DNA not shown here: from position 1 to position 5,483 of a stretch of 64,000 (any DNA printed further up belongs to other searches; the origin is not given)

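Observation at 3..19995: A 20-kb single-strand array joining a PKS terminus, carrier-protein machinery, an oxygenase battery, an E1/lipoyl unit, Mch and a Mer-like enzyme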

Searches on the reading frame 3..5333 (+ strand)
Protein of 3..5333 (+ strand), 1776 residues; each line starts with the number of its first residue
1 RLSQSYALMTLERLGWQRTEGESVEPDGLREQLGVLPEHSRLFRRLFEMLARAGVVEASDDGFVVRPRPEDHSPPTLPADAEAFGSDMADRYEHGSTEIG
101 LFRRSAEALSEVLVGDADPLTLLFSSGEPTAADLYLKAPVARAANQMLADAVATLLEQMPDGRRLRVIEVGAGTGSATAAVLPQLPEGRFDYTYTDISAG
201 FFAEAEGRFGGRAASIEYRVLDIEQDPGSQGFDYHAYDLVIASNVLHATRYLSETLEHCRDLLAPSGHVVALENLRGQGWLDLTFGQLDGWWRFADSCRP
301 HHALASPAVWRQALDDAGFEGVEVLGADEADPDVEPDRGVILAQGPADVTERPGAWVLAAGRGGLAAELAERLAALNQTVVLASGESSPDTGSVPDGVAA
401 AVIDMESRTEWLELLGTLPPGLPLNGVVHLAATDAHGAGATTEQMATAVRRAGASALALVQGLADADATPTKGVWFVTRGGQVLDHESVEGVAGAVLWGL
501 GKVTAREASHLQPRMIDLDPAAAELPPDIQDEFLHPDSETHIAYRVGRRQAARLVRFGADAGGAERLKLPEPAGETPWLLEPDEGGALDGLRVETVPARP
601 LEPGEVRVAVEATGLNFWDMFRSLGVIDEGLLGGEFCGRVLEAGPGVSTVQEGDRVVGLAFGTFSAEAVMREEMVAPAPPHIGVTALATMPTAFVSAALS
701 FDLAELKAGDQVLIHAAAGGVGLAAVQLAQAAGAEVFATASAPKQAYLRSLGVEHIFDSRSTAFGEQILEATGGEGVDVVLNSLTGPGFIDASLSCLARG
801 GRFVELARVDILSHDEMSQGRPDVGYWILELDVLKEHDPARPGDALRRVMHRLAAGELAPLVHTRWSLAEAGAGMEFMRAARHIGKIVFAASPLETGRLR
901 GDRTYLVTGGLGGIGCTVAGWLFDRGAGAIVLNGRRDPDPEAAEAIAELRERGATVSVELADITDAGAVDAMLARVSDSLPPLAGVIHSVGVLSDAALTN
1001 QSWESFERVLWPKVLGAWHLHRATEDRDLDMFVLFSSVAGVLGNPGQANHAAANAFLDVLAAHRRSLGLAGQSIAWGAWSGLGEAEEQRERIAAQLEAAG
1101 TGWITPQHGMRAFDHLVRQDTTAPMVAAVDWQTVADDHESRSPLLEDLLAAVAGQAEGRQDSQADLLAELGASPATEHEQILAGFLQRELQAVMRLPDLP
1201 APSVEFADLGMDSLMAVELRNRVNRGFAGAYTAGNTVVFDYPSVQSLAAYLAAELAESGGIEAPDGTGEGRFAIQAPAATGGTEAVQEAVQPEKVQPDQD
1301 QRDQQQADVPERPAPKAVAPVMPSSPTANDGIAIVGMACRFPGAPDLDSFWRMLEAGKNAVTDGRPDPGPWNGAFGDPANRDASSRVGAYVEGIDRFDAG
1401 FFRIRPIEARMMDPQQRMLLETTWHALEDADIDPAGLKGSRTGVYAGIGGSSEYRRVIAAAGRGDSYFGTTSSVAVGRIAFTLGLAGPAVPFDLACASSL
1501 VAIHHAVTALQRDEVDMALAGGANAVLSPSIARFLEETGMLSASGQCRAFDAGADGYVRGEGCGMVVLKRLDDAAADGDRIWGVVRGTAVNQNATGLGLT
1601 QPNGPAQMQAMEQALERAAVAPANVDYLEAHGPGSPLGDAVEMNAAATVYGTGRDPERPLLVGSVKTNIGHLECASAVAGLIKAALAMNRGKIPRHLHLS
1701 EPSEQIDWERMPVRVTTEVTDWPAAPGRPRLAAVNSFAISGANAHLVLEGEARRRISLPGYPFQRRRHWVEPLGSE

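Call 5: search_protein_families(library=pfam, proteins=[window:3-5333:+], max_evalue=0.01)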
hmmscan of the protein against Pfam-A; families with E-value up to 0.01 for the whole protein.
window:3-5333:+ (1776 aa): 18 families
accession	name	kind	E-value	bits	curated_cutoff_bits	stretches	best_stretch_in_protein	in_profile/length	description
PF00109.32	ketoacyl-synt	-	5.7e-78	262.4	20.8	1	1331-1574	3-252/252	Beta-ketoacyl synthase, N-terminal domain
PF08659.16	KR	-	1.2e-63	214.8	22.6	1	904-1080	2-179/180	KR domain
PF02801.28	Ketoacyl-synt_C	-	2.8e-38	131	20.8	1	1583-1699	2-118/119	Beta-ketoacyl synthase, C-terminal domain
PF13602.12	ADH_zinc_N_2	-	1.7e-21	78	27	1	751-888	1-133/134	Zinc-binding dehydrogenase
PF00107.32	ADH_zinc_N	-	5.8e-21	75.2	31.8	1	720-807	1-89/129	Zinc-binding dehydrogenase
PF08242.18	Methyltransf_12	-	3.6e-18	66.5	30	1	168-269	1-98/98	Methyltransferase domain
PF00106.31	adh_short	-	5e-14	52.7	26.6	1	905-1061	3-160/195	short chain dehydrogenase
PF13489.12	Methyltransf_23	-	8.4e-13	48.8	27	1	147-323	8-163/164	Methyltransferase domain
PF00550.31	PP-binding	-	9.2e-10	39.1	20.8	1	1186-1251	3-67/67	Phosphopantetheine attachment site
PF13649.12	Methyltransf_25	-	4.8e-09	37.2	27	1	167-267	1-97/97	Methyltransferase domain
PF08241.18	Methyltransf_11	-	5e-09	37.1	21.2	1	169-270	2-94/95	Methyltransferase domain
PF08240.17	ADH_N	-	6.9e-09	36.3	23.5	1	603-679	2-103/104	Alcohol dehydrogenase GroES-like domain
PF13561.12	adh_short_C2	-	3.9e-08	33.6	27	1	913-1057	7-150/236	Enoyl-(Acyl carrier protein) reductase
PF16197.11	KAsynt_C_assoc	-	1.3e-07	32.4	33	1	1702-1754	1-49/111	Ketoacyl-synthetase C-terminal extension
PF18558.8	HTH_51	-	2.2e-06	27.7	50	1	1-62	29-87/88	Methyltransferase, Helix-turn-helix domain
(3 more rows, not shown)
